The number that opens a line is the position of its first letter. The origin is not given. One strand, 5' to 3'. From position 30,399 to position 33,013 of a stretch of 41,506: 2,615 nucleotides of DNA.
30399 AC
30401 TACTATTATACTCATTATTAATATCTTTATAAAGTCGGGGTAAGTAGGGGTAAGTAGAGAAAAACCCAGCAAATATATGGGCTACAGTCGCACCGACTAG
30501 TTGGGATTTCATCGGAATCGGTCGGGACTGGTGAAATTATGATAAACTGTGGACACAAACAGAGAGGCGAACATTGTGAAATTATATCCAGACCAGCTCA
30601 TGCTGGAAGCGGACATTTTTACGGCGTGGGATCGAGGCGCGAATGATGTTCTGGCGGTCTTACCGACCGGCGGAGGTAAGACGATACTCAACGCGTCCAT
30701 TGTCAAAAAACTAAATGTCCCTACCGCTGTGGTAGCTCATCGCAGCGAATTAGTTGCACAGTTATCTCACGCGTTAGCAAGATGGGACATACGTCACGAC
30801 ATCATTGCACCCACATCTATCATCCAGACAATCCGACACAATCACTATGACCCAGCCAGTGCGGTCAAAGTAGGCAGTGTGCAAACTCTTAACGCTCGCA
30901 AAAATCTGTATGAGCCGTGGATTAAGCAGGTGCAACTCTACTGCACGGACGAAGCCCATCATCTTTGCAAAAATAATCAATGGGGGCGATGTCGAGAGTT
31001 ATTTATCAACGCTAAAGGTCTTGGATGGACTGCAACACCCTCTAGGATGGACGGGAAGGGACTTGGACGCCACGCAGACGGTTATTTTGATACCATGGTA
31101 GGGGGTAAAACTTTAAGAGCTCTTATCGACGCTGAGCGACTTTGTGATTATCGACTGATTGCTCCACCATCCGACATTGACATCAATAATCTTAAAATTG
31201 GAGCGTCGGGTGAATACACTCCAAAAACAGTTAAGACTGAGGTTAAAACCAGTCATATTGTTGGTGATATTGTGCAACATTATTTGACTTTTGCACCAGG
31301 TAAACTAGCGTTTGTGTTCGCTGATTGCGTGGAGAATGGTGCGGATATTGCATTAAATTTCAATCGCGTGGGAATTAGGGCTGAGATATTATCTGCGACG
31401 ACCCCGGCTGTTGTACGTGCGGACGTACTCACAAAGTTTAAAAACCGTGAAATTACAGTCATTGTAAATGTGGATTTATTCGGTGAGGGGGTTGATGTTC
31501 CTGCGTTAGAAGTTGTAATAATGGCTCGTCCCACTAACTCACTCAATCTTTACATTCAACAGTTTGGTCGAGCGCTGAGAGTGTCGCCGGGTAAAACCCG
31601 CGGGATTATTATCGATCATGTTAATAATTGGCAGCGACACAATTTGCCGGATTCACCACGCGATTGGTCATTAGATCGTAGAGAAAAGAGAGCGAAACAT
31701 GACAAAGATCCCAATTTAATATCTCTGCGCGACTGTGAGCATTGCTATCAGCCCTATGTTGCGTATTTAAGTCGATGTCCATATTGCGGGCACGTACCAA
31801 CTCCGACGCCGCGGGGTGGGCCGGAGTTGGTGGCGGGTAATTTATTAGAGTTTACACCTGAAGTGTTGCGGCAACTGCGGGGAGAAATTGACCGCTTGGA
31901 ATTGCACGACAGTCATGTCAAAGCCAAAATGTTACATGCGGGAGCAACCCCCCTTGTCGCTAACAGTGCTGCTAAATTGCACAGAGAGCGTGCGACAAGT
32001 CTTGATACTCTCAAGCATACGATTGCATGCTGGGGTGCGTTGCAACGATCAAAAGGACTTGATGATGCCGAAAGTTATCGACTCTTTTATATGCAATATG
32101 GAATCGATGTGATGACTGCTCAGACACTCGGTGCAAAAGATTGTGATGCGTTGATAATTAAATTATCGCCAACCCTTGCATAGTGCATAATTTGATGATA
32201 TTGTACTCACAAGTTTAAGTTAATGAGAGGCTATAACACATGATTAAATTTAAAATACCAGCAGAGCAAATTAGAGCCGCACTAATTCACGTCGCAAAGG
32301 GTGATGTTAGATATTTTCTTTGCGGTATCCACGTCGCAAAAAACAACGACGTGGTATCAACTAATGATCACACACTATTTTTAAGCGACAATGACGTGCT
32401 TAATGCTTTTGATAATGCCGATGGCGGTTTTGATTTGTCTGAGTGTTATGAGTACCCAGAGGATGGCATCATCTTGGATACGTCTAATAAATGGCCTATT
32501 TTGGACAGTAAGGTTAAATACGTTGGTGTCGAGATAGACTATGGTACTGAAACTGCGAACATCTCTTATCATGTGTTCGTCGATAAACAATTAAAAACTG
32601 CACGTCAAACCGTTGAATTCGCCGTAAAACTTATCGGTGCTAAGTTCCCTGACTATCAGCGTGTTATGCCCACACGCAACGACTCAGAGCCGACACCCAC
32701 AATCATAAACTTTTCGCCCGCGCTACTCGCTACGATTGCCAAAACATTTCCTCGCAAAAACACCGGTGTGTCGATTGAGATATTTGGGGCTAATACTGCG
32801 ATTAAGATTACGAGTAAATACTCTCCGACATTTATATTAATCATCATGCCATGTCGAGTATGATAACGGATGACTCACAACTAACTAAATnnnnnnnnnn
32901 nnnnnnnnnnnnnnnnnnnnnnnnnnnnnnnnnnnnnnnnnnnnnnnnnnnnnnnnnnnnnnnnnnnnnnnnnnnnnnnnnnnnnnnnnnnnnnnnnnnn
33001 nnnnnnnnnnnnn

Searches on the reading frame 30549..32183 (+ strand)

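Call 40: search_protein_families(library=pfam, proteins=[window:30549-32183:+], max_evalue=0.01)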
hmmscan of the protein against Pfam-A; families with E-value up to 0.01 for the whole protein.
window:30549-32183:+ (544 aa): 4 families
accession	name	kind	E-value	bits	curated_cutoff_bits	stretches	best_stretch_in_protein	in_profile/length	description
PF04851.21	ResIII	-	6.7e-18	65.6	22.5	1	11-166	3-164/164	Type III restriction enzyme, res subunit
PF00271.37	Helicase_C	-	7.8e-15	55.5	23.5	1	244-345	8-109/110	Helicase conserved C-terminal domain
PF00270.35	DEAD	-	3.1e-05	24.2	26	1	29-165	13-161/167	DEAD/DEAH box helicase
PF18766.7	SWI2_SNF2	-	0.0038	17.3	26.7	1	40-169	27-160/221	SWI2/SNF2 ATPase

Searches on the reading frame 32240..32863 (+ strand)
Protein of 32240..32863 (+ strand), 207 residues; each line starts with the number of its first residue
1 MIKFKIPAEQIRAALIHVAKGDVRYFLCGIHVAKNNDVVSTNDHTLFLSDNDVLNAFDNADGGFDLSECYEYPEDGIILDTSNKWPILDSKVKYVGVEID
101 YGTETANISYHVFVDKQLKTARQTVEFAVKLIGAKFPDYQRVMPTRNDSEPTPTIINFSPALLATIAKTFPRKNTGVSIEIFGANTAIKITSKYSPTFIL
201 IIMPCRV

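Call 40: search_protein_families(library=pfam, proteins=[window:32240-32863:+], max_evalue=0.01)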
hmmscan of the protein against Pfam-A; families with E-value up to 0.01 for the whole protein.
window:32240-32863:+ (207 aa): 1 family
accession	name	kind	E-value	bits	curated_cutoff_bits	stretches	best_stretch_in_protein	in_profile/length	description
PF02767.21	DNA_pol3_beta_2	-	0.0041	17.8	27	0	9-46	9-49/116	DNA polymerase III beta subunit, central domain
